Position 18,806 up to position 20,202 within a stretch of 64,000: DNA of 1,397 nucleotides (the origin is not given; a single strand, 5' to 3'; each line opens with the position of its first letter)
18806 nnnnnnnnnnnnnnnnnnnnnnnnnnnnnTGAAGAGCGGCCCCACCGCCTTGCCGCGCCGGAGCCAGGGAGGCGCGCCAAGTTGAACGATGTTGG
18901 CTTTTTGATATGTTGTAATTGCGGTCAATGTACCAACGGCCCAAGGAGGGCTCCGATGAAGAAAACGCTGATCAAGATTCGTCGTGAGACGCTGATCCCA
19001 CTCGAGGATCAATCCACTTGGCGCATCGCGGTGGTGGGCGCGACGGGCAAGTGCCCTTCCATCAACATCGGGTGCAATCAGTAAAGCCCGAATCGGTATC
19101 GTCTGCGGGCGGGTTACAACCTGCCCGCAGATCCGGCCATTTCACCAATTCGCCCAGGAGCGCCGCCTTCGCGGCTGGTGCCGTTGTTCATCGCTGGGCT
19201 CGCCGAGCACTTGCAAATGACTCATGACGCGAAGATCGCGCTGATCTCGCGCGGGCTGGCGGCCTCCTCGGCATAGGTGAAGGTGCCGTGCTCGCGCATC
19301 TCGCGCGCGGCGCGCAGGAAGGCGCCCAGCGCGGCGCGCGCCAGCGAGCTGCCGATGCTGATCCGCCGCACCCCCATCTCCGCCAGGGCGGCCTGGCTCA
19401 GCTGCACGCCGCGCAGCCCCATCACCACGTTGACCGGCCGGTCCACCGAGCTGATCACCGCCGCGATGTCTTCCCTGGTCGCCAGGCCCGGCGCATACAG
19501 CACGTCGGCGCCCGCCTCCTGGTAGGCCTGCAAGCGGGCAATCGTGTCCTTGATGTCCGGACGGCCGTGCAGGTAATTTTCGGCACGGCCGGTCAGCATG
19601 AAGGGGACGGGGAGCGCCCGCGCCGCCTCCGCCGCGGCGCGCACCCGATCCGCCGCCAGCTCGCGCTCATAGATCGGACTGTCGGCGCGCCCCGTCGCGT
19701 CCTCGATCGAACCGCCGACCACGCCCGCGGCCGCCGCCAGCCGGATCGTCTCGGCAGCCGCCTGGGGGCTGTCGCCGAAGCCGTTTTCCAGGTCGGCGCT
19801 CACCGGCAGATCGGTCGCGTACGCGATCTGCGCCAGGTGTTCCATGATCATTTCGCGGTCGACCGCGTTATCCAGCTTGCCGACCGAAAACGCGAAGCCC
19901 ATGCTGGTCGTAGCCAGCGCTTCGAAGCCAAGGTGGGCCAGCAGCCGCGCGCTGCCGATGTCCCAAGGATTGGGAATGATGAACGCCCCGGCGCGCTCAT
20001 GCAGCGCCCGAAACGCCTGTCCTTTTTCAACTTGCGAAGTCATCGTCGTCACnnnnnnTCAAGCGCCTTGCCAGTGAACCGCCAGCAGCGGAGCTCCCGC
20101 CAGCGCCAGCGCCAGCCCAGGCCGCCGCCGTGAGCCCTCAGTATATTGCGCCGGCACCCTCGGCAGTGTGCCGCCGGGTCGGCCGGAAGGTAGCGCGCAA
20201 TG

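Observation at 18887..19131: Self-contained microgene: promoter-like AT island, consensus RBS, 42-codon Cys-containing ORF, hairpin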

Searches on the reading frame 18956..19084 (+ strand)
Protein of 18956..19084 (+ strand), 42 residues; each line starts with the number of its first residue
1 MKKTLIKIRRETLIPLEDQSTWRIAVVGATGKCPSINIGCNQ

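Call 9: search_protein_families(library=pfam, proteins=[window:18956-19084:+], max_evalue=0.01)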
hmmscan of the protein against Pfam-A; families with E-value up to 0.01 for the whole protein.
window:18956-19084:+ (42 aa): 0 families

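Call 10: search_protein_families(library=ncbifam, proteins=[window:18956-19084:+], max_evalue=1)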
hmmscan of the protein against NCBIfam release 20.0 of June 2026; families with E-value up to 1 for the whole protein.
window:18956-19084:+ (42 aa): 0 families

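Call 11: find_homologous_proteins(query=window:18956-19081:+, max_evalue=10)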
Query seq(42 aa) (42 aa): 2 proteins with E <= 10 among 2 candidates.
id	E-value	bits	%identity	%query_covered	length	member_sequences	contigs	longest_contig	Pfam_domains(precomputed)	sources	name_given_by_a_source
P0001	1.8e-20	87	100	100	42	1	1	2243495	-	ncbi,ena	-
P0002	2.3e-14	68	81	100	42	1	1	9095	-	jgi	jgi:hypothetical protein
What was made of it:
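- Tried and rejected: The word-indexed search of 5.8 billion protein clusters returned only the ORF itself and one 81% relative (call 11).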

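Call 13: find_encoding_contigs(protein=P0002, flank=10000)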
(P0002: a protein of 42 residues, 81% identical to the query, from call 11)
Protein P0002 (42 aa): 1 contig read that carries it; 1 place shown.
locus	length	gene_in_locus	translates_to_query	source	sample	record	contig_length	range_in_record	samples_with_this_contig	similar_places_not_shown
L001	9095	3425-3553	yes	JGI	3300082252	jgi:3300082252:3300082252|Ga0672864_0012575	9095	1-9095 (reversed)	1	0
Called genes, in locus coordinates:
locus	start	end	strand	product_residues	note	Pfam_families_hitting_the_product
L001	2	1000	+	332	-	?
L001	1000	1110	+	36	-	-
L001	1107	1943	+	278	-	PF01209:Ubie_methyltran, PF02353:CMAS (faint), PF13489:Methyltransf_23, PF13649:Methyltransf_25, PF13847:Methyltransf_31, PF08241:Methyltransf_11, PF08242:Methyltransf_12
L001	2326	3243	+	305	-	PF08534:Redoxin, PF00578:AhpC-TSA, PF13098:Thioredoxin_2 (weak), PF00085:Thioredoxin, PF13905:Thioredoxin_8 (weak)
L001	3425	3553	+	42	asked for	-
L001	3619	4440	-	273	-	PF13714:PEP_mutase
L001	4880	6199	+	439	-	-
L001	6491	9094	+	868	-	?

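Call 14: find_encoding_contigs(protein=P0001, flank=10000)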
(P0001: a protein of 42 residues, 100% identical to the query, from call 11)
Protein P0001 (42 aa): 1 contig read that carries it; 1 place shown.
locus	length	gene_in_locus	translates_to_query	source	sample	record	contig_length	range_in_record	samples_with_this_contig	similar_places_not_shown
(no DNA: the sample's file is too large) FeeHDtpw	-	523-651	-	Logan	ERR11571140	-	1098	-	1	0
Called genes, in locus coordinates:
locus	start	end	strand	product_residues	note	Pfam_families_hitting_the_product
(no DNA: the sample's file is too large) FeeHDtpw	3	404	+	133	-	?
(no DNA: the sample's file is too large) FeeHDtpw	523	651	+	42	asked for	-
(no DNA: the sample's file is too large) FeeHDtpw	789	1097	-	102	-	?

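Call 17: find_related_loci(query=A2, collection=genome_contigs, flank=10000)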
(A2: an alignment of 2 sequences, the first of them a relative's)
Query A2 (42 aa) in genome_contigs; peptide patterns used: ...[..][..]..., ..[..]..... (x = any residue, [..] = any of these).
298 stretches matched a pattern, but none encodes a relative of the query by tblastn (E <= 1e-3).

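Call 19: find_related_loci(query=A2, collection=metagenome_contigs, flank=10000)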
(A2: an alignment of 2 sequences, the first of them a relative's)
Query A2 (42 aa) in metagenome_contigs; peptide patterns used: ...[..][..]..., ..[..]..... (x = any residue, [..] = any of these).
524 stretches matched a pattern, but none encodes a relative of the query by tblastn (E <= 1e-3).

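Call 35: search_protein_representatives(alignment_id=A2)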
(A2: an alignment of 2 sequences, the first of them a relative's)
Query: 2 sequences, 42 profile positions. Proteins with E-value up to 0.001 (for the whole library): 2; up to 1e-10: 2; up to 1e-30: 0. The best 2 are listed.
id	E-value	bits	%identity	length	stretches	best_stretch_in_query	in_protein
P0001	5.8e-29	115.6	-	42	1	1-42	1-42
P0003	1.9e-11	59.5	-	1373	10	2-23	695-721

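Call 50: search_protein_families(library=pfam, proteins=[P0001, P0002], max_evalue=10)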
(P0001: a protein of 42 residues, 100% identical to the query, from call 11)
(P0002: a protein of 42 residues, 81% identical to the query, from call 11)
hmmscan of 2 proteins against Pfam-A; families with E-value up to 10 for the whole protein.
P0001 (42 aa): 0 families

P0002 (42 aa): 0 families
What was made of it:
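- On HEAT / PBS-lyase repeat: The peptide hits no HEAT model (call 50).
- Closest known: Minimal ribbon-helix-helix proteins. Different: There is no HMM hit (call 50).
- Closest known: HEAT_2 / PBS-lyase HEAT-like repeats. Different: The peptide does not hit any HEAT model (call 50).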

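Call 51: search_solved_structures(query=A2, max_evalue=10, show_alignments=3)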
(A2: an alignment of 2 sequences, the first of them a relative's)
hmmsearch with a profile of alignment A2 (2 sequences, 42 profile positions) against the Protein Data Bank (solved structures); distinct sequences matched with E-value up to 10: 0.

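Call 60: predict_structure(alignment_id=A2)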
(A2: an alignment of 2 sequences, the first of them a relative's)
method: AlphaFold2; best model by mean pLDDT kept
length: 42 residues; sequences in the alignment: 2
mean_pLDDT: 48.1   pTM: 0.20
mean pLDDT of the five models: 48.1, 46.0, 43.9, 40.2, 38.4
residues with pLDDT >= 90: 0; 70-90: 0; 50-70: 17; < 50: 25
segments of 3 or more residues with pLDDT < 50: 19-42
pLDDT, mean of each block of 10 residues (from residue 1): 54 53 46 42 30
secondary structure, 60 per line:
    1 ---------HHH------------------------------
elements in order:
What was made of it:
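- AlphaFold gives no fold (pLDDT 48; call 60), as expected for a precursor-type peptide. AlphaFold predicts no structure (call 60).
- Tried and rejected: AlphaFold2 on the two-sequence alignment gave pLDDT 48 and is uninformative (call 60).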

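Call 63: search_protein_families(library=pfam, proteins=[P0003], max_evalue=0.001)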
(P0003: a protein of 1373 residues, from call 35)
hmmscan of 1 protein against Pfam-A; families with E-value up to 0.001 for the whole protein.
P0003 (1373 aa): 22 families
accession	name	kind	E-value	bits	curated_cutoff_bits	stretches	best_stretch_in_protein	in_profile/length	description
PF13646.12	HEAT_2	-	1.1e-127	417.1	27.7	8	940-1025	1-88/88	HEAT repeats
PF03130.22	HEAT_PBS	-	5e-85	270.6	20.9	5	768-794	1-27/27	PBS lyase HEAT-like repeat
PF02985.28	HEAT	-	5.3e-70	225.1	23.5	0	846-873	1-28/31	HEAT repeat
PF13513.12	HEAT_EZ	-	3.6e-48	161.7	27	0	876-903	28-55/55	HEAT-like repeat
PF00514.29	Arm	-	6e-25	86.9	20.6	0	1089-1120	8-39/41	Armadillo/beta-catenin-like repeat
PF21581.3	SCD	-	1.1e-16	61.3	27.5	0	757-783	35-61/75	Stromalin conservative domain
PF12717.13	Cnd1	-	1.3e-15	58.3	26.4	0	1061-1182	20-126/162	non-SMC mitotic condensation complex subunit 1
PF22724.1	NCAB1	-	5.6e-13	49.6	27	1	1244-1373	13-140/140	NACHT C-terminal Alpha/Beta 1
PF05729.18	NACHT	-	6.5e-11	42.8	26.7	1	256-419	3-165/167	NACHT domain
PF25757.1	TPR_DNAAF5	-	7.7e-11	42.1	27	0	962-1149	34-231/288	Dynein axonemal assembly factor 5-like, TPR repeats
PF25786.1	HEAT_GCN1_C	-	2.8e-09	37.6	27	0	940-993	29-91/151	GCN1-like, C-terminal HEAT repeats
PF22646.2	PPP2R1A-like_HEAT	-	1.4e-08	35.5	27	0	871-918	2-53/78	PPP2R1A-like HEAT repeat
PF12755.13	Vac14_Fab1_bd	-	3.2e-07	31.3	22.1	0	906-931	26-51/97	Vacuolar 14 Fab1-binding region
PF13401.12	AAA_22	-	1.3e-05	25.9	27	0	257-349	9-96/130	AAA domain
PF01851.28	PC_rep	-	2e-05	25.2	21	0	996-1017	13-34/35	Proteasome/cyclosome repeat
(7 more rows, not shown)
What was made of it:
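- Closest known: HEAT_2 / PBS-lyase HEAT-like repeats. Different: The E-value of 1.9e-11 is the sum over 10 repeats of one NACHT-HEAT protein (calls 35, 63).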

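Call 67: list_cluster_members(proteins=[P0001, P0002, P0054])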
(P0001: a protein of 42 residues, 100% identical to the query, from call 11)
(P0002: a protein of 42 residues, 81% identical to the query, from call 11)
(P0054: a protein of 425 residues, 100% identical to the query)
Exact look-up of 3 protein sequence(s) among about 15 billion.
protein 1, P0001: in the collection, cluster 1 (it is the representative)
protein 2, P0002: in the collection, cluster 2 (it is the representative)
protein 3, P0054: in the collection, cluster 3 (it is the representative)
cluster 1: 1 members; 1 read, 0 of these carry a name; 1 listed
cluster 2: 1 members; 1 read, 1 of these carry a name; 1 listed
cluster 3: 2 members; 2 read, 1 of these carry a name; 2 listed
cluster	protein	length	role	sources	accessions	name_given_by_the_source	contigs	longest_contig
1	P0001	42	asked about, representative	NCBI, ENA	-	-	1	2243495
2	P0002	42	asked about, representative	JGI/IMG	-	hypothetical protein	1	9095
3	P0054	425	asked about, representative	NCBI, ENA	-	-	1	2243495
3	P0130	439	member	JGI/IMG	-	hypothetical protein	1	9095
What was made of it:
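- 18956..19084 (+): 42-codon ORF plus TAA: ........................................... Gene callers called it as a gene in NCBI/ENA and, for the relative, in JGI (calls 11, 67).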

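Call 68: find_related_loci(query=A2, collection=viral_contigs, flank=5000)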
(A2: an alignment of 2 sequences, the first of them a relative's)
Query A2 (42 aa) in viral_contigs; peptide patterns used: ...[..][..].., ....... (x = any residue, [..] = any of these).
548 stretches matched a pattern, but none encodes a relative of the query by tblastn (E <= 1e-3).
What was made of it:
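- Tried and rejected: Back-translated DNA scans of genome_contigs, metagenome_contigs and viral_contigs found nothing (calls 17, 19, 68).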

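Call 69: search_dna_similar(query=window:18956-19081:+, collection=plasmids, mode=protein, max_evalue=10, max_rows=10)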
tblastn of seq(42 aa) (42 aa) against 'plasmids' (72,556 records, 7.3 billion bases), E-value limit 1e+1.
Records with a match: 3; places in all: 3; records where one place covers at least 80% of the query: 1.
Best place of each record, by identity: <60% 3.
By first word of the organism name: Neorhizobium 1; Cellulosimicrobium 1; Nonomuraea 1.
By predicted mobility (MOB-suite, as given by PLSDB): non-mobilizable 2; conjugative 1.
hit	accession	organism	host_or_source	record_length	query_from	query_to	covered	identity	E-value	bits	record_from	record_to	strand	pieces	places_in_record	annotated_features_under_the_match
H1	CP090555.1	Neorhizobium galegae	Galega,Cell culture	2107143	9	34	62%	51.9%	5e+0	30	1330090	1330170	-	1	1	none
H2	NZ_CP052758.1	Cellulosimicrobium protaetiae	wax moth,wax moth larvae ...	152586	2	40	93%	30.8%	9e-1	32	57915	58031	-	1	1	glycoside hydrolase family 3 N-terminal domain-containing protein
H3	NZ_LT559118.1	Nonomuraea gerenzanensis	-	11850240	8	34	64%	40.7%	1e+0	32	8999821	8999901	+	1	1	none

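Call 70: search_dna_similar(query=window:18956-19081:+, collection=phages, mode=protein, max_evalue=10, max_rows=10)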
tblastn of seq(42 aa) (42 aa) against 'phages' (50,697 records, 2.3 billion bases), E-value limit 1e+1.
Records with a match: 1; places in all: 1; records where one place covers at least 80% of the query: 0.
Best place of each record, by identity: <60% 1.
By first word of the organism name: Ralstonia 1.
By host as written in the record: Ralstonia solanacearum 1.
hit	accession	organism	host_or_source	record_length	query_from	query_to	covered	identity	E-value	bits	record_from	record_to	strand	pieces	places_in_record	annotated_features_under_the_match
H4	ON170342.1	Ralstonia phage YO374_1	Ralstonia solanacearum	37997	6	37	76%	43.8%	6e+0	29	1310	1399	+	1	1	record has no annotation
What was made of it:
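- Tried and rejected: tblastn against plasmids and phages gave only hits at E of about 1 or worse (calls 69, 70).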

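Call 74: search_protein_families(library=ncbifam, proteins=[window:18956-19081:+], max_evalue=10)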
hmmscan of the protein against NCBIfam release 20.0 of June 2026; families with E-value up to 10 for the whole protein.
seq(42 aa): 0 families
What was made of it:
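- Closest known: Precursors with double-glycine-type leaders, cleaved by C39 peptidase-ABC exporters. Different: No precursor HMM matches (calls 10, 74).
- Closest known: Lanthipeptide precursors. Different: No lanthipeptide family HMM matches (calls 10, 74).
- No precursor-family HMM matches in Pfam or NCBIfam (calls 9, 10, 50, 74).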

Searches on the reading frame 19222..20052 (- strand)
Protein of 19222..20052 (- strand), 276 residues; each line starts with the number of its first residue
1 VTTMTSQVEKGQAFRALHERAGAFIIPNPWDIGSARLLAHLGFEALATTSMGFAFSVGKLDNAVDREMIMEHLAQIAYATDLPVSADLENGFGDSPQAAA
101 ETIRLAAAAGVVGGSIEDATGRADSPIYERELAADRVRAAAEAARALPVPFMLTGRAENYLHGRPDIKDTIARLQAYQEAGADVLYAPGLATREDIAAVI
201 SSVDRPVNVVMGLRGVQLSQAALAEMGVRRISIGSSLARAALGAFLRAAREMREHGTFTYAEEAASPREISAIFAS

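Call 9: search_protein_families(library=pfam, proteins=[window:19222-20052:-], max_evalue=0.01)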
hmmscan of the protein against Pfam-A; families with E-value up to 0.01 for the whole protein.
window:19222-20052:- (276 aa): 1 family
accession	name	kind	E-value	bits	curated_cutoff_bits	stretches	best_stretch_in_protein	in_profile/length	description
PF13714.12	PEP_mutase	-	2.9e-76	256.6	31.5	1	14-252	1-239/240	Phosphoenolpyruvate phosphomutase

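Call 10: search_protein_families(library=ncbifam, proteins=[window:19222-20052:-], max_evalue=1)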
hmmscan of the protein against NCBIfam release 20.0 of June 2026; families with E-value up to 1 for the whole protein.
window:19222-20052:- (276 aa): 7 families
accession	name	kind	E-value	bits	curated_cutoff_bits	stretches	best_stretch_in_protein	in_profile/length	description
TIGR02317.1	prpB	equivalog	2.7e-20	72.8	354.4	1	11-258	2-253/285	methylisocitrate lyase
NF008455.0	PRK11320.1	equivalog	8.3e-14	51.5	353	1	7-258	4-260/295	methylisocitrate lyase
TIGR02320.1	PEP_mutase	equivalog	2.1e-11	43.4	319.55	1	40-266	35-271/284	phosphoenolpyruvate mutase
TIGR02319.1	CPEP_Pphonmut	equivalog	6.9e-09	35.3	420.05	1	8-257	2-256/294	carboxyvinyl-carboxyphosphonate phosphorylmutase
NF002231.0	PRK01130.1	subfamily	0.0023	17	189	1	16-118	121-215/230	putative N-acetylmannosamine-6-phosphate 2-epimerase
TIGR00737.1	nifR3_yhdG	equivalog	0.027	13.7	293.3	1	65-149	115-195/319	tRNA dihydrouridine synthase DusB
TIGR00262.1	trpA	equivalog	0.12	11.3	102.35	0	44-115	157-228/256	tryptophan synthase subunit alpha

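Call 43: find_related_loci(query=window:19222-20052:-, collection=metagenome_contigs, flank=4000)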
Query window:19222-20052:- (276 aa) in metagenome_contigs; peptide patterns used: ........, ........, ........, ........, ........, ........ (x = any residue, [..] = any of these).
600 stretches matched a pattern (row limit reached: there are more); 587 encode a relative of the query (tblastn E <= 1e-3); the best 80 are kept; 80 distinct loci.
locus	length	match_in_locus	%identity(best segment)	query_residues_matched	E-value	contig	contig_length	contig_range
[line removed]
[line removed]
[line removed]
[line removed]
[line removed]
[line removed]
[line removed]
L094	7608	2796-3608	77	4-274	2e-132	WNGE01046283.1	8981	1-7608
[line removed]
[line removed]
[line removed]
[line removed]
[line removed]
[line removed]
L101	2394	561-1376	74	3-274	7e-138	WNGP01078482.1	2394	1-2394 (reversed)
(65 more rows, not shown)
